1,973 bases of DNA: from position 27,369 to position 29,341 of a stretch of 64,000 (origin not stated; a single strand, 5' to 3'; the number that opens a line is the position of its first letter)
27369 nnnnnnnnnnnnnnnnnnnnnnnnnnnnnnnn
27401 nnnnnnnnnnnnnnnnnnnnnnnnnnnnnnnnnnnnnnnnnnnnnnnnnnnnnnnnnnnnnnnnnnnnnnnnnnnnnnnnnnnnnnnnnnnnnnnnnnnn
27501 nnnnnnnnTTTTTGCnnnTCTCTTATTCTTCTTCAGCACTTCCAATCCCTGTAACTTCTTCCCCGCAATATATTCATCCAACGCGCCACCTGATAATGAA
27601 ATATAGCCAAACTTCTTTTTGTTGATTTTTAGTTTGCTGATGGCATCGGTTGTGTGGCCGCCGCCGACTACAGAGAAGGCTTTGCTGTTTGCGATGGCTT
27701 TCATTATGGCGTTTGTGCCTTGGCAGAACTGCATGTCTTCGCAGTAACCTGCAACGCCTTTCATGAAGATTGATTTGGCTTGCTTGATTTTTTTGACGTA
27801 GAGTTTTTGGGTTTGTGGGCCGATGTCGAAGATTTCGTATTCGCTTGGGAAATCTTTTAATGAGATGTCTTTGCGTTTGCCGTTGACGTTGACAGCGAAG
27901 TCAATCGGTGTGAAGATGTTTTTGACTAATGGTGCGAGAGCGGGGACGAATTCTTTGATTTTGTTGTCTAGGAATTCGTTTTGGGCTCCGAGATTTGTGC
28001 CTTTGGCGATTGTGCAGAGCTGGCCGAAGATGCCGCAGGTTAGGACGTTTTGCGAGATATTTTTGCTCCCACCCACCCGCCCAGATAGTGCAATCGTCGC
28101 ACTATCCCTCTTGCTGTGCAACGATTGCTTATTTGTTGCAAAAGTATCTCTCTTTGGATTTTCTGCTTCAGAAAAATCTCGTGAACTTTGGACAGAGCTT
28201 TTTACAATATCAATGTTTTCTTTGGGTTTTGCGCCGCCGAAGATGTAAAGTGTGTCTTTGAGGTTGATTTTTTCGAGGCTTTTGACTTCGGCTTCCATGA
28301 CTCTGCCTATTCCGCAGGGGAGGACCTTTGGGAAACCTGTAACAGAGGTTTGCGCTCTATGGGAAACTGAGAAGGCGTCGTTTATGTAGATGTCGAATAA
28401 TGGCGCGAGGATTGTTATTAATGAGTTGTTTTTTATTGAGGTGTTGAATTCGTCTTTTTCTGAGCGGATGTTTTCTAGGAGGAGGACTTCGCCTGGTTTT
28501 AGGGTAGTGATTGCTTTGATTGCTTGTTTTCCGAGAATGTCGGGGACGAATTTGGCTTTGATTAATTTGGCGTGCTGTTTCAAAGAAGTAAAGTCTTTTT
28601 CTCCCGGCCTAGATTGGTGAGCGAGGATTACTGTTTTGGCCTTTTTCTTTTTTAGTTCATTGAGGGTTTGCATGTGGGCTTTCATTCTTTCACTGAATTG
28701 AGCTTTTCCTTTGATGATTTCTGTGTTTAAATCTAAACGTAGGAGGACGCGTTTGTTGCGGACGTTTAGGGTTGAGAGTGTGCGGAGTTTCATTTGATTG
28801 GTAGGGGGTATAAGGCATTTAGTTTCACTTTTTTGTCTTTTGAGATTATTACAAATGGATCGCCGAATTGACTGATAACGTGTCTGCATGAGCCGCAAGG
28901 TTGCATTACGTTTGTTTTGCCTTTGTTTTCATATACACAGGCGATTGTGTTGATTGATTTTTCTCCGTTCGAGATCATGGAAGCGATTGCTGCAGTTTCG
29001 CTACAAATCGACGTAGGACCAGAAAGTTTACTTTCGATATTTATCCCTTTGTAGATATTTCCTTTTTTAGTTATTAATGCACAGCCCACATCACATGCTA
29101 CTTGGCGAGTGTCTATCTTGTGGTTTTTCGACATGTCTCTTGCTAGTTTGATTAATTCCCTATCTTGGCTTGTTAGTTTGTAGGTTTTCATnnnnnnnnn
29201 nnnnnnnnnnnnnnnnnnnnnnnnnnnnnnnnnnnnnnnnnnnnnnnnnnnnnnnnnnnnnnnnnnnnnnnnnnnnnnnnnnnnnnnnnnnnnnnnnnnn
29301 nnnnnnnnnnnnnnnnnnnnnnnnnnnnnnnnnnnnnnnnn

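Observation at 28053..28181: In-frame 129-nt GC-rich, inverted-repeat-bounded structured element inside phosphoglycerate kinase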

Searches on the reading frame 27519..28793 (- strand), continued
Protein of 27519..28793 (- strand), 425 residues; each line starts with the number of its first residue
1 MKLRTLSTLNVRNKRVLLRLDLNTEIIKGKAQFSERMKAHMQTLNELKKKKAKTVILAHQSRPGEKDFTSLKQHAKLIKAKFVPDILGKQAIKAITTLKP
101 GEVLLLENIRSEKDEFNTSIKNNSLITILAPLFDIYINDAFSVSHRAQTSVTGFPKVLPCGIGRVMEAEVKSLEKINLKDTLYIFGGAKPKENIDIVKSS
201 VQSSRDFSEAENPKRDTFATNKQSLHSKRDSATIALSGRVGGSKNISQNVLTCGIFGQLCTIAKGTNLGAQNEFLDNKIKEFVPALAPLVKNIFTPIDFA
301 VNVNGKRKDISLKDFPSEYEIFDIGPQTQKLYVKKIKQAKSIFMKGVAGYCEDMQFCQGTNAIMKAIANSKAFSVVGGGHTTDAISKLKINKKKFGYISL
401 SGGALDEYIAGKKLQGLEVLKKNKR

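Call 84: find_encoding_contigs(protein=P0010, flank=10000, max_places=1)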
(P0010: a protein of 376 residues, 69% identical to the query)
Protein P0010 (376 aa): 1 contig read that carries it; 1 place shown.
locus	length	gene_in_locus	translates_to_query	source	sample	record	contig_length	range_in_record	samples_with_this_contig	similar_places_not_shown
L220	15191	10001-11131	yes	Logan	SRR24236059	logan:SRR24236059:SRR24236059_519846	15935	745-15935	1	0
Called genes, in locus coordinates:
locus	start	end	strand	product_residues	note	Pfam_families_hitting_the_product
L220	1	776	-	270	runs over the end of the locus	PF03881:Fructosamin_kin (faint), PF01636:APH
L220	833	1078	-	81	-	-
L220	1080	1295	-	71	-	-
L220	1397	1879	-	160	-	PF13404:HTH_AsnC-type, PF13412:HTH_24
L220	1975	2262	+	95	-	-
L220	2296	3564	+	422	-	PF19077:Big_13 (weak)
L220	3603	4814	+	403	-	PF07690:MFS_1, PF12832:MFS_1_like (weak)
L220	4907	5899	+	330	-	PF00044:Gp_dh_N, PF02800:Gp_dh_C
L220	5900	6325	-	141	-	-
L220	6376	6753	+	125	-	-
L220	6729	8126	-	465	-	-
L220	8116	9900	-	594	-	PF00176:SNF2-rel_dom, PF04851:ResIII, PF00270:DEAD, PF00271:Helicase_C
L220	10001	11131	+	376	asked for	PF00162:PGK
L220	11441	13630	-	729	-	PF00136:DNA_pol_B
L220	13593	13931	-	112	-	-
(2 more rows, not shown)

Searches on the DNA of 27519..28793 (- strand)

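Call 32: search_rna_families(source=window, start=27950, end=28300, threshold=evalue, max_evalue=10)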
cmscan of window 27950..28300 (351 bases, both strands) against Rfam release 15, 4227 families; matches with E-value up to 10: 1.
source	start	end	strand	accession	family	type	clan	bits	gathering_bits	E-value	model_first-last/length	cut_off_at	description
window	28157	28201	+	RF00037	IRE_I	Cis-reg;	-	13.1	34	7.4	1-36/36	no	Iron response element I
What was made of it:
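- Rfam finds nothing (call 32).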

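Call 99: search_dna_similar(query=L214:8756-9313:+, collection=plasmids, mode=distant, max_rows=8)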
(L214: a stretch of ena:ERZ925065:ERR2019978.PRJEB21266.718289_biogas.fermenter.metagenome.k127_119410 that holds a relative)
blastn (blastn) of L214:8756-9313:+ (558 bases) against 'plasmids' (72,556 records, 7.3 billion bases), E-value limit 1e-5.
No match.

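Call 100: search_dna_similar(query=L001:10580-10800:+, collection=phages, mode=distant, max_rows=8)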
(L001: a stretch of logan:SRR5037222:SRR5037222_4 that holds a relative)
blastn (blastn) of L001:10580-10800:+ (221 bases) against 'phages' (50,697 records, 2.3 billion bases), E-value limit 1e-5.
No match.
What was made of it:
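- Tried and rejected: No match (calls 99, 100).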

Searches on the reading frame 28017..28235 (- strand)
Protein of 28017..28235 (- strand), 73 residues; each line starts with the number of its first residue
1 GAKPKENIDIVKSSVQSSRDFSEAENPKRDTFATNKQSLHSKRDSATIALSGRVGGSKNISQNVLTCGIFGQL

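Call 24: find_homologous_proteins(query=A2, max_evalue=10)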
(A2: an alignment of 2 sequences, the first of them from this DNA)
Query A2 (2 sequences): 3 candidates shared short words with the query, none scored E <= 10.
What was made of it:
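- Tried and rejected: The search failed, returning only 3 candidates, and was wasted (call 24).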

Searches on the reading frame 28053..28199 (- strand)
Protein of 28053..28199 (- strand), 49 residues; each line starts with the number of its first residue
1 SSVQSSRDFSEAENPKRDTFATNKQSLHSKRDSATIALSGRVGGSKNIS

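Call 34: search_protein_representatives(alignment_id=A3)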
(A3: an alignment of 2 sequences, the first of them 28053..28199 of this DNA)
Query: 2 sequences, 65 profile positions. Proteins with E-value up to 0.001 (for the whole library): 3; up to 1e-10: 0; up to 1e-30: 0. The best 3 are listed.
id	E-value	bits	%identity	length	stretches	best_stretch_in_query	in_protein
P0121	5.5e-09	52.2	-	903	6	12-50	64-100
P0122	1.9e-08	50.4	-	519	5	35-56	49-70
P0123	9.6e-05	38.6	-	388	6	35-49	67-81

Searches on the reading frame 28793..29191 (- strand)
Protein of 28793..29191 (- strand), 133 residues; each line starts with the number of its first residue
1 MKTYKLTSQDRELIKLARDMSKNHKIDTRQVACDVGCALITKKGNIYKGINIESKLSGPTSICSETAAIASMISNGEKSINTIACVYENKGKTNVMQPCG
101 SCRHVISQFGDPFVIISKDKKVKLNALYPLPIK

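Call 75: search_protein_families(library=pfam, proteins=[window:28793-29191:-])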
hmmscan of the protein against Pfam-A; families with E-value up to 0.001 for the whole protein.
window:28793-29191:- (133 aa): 1 family
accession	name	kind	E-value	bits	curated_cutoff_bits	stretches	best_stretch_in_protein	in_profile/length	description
PF00383.29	dCMP_cyt_deam_1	-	6.4e-13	48.9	25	1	8-116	2-100/102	Cytidine and deoxycytidylate deaminase zinc-binding region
